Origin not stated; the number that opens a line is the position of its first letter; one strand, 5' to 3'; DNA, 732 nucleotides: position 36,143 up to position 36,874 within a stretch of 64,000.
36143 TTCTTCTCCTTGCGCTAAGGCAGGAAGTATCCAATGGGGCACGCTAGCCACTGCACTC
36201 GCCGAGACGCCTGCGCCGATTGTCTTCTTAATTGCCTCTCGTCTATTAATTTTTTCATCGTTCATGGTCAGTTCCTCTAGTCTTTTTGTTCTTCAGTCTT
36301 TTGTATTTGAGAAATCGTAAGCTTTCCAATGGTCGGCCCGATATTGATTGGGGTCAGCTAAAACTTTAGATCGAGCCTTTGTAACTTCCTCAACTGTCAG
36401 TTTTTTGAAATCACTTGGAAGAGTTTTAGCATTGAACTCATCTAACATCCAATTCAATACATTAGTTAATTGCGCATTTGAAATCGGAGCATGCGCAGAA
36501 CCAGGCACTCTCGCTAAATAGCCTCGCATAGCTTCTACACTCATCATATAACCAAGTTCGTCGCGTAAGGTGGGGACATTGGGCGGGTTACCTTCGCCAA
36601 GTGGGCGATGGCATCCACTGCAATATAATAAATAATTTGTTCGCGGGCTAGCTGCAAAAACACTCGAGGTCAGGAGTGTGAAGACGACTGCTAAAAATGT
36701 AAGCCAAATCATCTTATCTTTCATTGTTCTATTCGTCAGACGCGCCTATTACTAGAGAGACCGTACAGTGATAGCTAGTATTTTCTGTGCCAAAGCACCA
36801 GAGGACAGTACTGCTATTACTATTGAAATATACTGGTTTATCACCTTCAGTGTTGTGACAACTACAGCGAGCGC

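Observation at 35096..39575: aau-like TTQ amine dehydrogenase operon (mauB-E-D-A) without mauF/G/C/J/L/M/N, extended by a cytochrome c and a molybdoenzyme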

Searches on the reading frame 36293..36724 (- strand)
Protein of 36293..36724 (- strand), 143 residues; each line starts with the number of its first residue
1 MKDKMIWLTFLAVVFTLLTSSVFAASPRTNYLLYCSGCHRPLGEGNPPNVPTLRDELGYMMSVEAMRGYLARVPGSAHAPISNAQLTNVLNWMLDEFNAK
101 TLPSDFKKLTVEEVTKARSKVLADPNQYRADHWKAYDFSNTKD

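Call 4: search_protein_families(library=pfam, proteins=[window:36293-36724:-], max_evalue=0.01)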
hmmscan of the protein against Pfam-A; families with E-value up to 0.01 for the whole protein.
window:36293-36724:- (143 aa): 1 family
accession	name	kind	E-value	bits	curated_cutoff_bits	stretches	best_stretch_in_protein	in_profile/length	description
PF00034.26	Cytochrom_C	-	0.0073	18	21.3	0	35-55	12-32/90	Cytochrome c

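Call 9: search_solved_structures(query=window:36293-36724:-, max_evalue=10, show_alignments=1)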
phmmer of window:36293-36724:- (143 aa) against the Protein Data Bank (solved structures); distinct sequences matched with E-value up to 10: 8.
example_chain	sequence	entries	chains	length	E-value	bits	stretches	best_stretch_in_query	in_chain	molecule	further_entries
2fwl_A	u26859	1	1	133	1.1e-05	28.3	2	33-72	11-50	Cytochrome c-552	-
1foc_A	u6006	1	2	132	1.2e-05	28.2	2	33-72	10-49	CYTOCHROME RC557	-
1c52_A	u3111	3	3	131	1.3e-05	28.1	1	33-131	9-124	CYTOCHROME-C552 | Cytochrome c-552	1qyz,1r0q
1dt1_A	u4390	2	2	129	1.4e-05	28.1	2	33-72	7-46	CYTOCHROME C552 | Cytochrome c-552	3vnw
7sfz_B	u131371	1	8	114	0.27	14.2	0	32-45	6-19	Protein Mis18-alpha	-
1etp_A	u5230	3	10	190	0.49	13.3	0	32-47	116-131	CYTOCHROME C4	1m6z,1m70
2d0w_A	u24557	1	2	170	2.1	11.3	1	30-55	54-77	cytochrome cL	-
6r2q_A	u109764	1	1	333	4.3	10.2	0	33-48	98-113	Cystathionine beta-synthase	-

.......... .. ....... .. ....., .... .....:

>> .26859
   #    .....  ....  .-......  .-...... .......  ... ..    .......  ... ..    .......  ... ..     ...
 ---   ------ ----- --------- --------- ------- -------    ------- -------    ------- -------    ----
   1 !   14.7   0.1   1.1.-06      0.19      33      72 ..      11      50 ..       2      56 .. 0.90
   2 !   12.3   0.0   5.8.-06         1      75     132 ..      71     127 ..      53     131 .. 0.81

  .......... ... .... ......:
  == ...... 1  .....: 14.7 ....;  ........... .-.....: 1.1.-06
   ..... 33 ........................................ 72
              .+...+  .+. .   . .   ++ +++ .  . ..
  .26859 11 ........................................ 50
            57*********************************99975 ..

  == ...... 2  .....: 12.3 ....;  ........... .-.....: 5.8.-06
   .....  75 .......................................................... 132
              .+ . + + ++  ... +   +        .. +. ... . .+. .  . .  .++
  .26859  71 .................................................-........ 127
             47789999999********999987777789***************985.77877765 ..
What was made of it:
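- Arg67 and Tyr69 are also present in c552 (call 9), so the fold looks like an ordinary class I cytochrome.
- Tried and rejected: The Arg-x-Tyr motif is also present in Thermus c552, where it is not a ligand (call 9).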

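Call 10: search_protein_families(library=ncbifam, proteins=[window:36293-36724:-], max_evalue=0.01)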
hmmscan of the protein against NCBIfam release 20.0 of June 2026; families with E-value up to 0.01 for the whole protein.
window:36293-36724:- (143 aa): 0 families

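Call 43: find_homologous_proteins(query=window:36293-36724:-, max_evalue=0.00001)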
Query window:36293-36724:- (143 aa): 144 proteins with E <= 0.00001 among 146 candidates; the best 120 are listed.
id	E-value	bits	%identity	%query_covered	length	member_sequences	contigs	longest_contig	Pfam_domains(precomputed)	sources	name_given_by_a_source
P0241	6.3e-91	319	99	100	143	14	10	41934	-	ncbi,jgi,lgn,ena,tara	tara:strand:+ start:3028 stop:3459 length:432 start_codon:yes stop_codon:yes gene_type:complete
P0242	8.9e-91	319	99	100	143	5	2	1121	-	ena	-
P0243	9.5e-91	319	99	100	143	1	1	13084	-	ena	-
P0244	3.3e-81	288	90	100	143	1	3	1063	-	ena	-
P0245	2.3e-72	259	82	96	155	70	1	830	-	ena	-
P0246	8.9e-72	257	82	100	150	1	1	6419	-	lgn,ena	-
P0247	9.9e-69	247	80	94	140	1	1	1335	-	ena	-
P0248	9.9e-69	247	80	94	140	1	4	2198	-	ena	-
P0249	1.5e-68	247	80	94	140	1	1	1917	-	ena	-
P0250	1.9e-68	246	80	94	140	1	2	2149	-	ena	-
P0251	1.9e-68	246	80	94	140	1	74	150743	-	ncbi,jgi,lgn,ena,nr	ncbi:MAG: c-type cytochrome [Pseudohongiellaceae bacterium]|nr:cytochrome c [Pseudomonadales bacteri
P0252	2.0e-68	246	80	94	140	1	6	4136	-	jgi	jgi:hypothetical protein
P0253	2.1e-68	246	80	94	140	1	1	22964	-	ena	-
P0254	4.8e-68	245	79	94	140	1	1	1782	-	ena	-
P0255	5.1e-68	245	79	94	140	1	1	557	-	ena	-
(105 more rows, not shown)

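Call 50: predict_structure(alignment_id=A2)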
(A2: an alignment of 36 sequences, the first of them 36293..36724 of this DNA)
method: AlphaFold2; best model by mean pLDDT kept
length: 143 residues; sequences in the alignment: 36
mean_pLDDT: 79.9   pTM: 0.70
mean pLDDT of the five models: 79.9, 79.7, 78.1, 77.4, 74.0
residues with pLDDT >= 90: 59; 70-90: 47; 50-70: 25; < 50: 12
segments of 3 or more residues with pLDDT < 50: 46-52, 141-143
pLDDT, mean of each block of 10 residues (from residue 1): 88 84 64 57 48 73 93 85 92 88 95 96 88 78 45
secondary structure, 60 per line:
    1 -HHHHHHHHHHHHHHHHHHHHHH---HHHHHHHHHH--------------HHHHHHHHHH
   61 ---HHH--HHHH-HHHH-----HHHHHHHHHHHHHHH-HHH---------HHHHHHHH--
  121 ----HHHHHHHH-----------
elements in order: H2-23 H27-36 H51-60 H69-72 H74-77 H83-97 H111-118 H125-132

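Call 55: fold_search(model_id=the predicted structure, library=pdb)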
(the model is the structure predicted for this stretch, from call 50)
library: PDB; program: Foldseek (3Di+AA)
matches with E <= 10: 28; with E <= 0.001: 0
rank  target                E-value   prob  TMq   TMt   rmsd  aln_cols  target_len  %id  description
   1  1c52                  3.5e-03  1.00  0.53  0.57   4.7       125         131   28  THERMUS THERMOPHILUS CYTOCHROME-C552: A NEW HIGHLY THERMOSTABLE CYTOCHROME-C STRUCTURE OBTAINED BY MAD PHASING (released 1998-06-24)
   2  1qyz                  7.3e-03  1.00  0.51  0.55   5.2       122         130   28  Characterization of the malformed, recombinant cytochrome rC552 (released 2004-09-28)
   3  1dt1                  7.7e-03  1.00  0.50  0.55   5.2       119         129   29  THERMUS THERMOPHILUS CYTOCHROME C552 SYNTHESIZED BY ESCHERICHIA COLI (released 2000-02-18)
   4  1foc_A                6.5e-02  0.99  0.50  0.55   5.3       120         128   29  Cytochrome C557: improperly folded thermus thermophilus C552 (released 2000-11-08)
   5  8gy2_B                2.3e+00  0.18  0.40  0.16   9.8       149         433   17  Cryo-EM Structure of Membrane-Bound Alcohol Dehydrogenase from Gluconobacter oxydans (released 2023-08-02)
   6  3d7i_C                4.0e+00  0.08  0.21  0.28  11.8       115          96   11  Crystal structure of carboxymuconolactone decarboxylase family protein possibly involved in oxygen detoxification (159 (released 2008-07-15)
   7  3nqw_A                4.0e+00  0.04  0.18  0.16  13.0       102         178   17  A metazoan ortholog of SpoT hydrolyzes ppGpp and plays a role in starvation responses (released 2010-09-08)
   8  3d7i_B                4.8e+00  0.06  0.20  0.26  12.8       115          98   11  Crystal structure of carboxymuconolactone decarboxylase family protein possibly involved in oxygen detoxification (159 (released 2008-07-15)
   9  8bsl_D                6.3e+00  0.03  0.24  0.11  10.8       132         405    9  Human GLS in complex with compound 12 (released 2023-01-18)
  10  3uo9_B                6.7e+00  0.03  0.21  0.10  10.7       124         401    8  Crystal Structure of Human GAC in Complex with Glutamate and BPTES (released 2011-12-07)
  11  7uea_a                7.1e+00  0.02  0.13  0.04  11.6        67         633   15  Photosynthetic assembly of Chlorobaculum tepidum (RC-FMO1) (released 2022-10-05)
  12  8bsl_C                7.5e+00  0.03  0.23  0.11  10.7       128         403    8  Human GLS in complex with compound 12 (released 2023-01-18)
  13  6h6c                  7.5e+00  0.02  0.19  0.18  13.1       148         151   14  Carbomonoxy murine neuroglobin F106A mutant (released 2019-04-10)
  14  2af7_H                7.9e+00  0.03  0.19  0.21   7.7        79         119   15  Crystal structure of the gamma-carboxymuconolactone decarboxylase from Methanobacterium thermoautotrophicum. Northeast (released 2005-08-09)
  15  7njn_d                7.9e+00  0.02  0.19  0.08  12.8       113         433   16  Mycobacterium smegmatis ATP synthase state 1d (released 2021-10-27)
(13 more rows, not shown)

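Call 82: find_related_loci(query=A2, collection=metagenome_contigs, flank=4000)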
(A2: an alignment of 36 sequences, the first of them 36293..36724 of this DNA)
Query A2 (143 aa) in metagenome_contigs; peptide patterns used: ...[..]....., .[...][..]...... (x = any residue, [..] = any of these).
136 stretches matched a pattern; 81 encode a relative of the query (tblastn E <= 1e-3); the best 80 are kept; 80 distinct loci.
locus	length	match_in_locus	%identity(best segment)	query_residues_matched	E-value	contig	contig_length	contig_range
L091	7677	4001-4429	99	1-143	4e-96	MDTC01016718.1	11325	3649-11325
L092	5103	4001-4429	99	1-143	4e-96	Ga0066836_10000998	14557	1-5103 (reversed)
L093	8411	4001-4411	83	1-137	9e-79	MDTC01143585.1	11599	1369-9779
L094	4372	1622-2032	82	1-137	6e-79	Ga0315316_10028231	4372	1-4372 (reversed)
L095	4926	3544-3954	82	1-137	6e-79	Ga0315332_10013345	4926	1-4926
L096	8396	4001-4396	80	8-139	2e-73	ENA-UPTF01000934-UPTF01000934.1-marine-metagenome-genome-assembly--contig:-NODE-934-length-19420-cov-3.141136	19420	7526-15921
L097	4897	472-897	71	1-142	4e-71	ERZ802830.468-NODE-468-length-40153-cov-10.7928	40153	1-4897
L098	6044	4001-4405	72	8-142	2e-69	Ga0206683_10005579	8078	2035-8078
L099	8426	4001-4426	71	1-142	1e-68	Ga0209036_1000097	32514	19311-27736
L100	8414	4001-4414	73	1-138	1e-68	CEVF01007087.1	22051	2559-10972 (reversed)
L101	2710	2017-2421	72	8-142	1e-69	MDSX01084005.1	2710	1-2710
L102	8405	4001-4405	71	8-142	8e-69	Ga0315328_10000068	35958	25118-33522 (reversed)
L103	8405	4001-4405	71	8-142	8e-69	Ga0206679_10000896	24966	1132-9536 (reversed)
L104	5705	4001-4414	72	1-138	8e-68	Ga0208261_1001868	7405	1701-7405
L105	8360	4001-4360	82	19-138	3e-67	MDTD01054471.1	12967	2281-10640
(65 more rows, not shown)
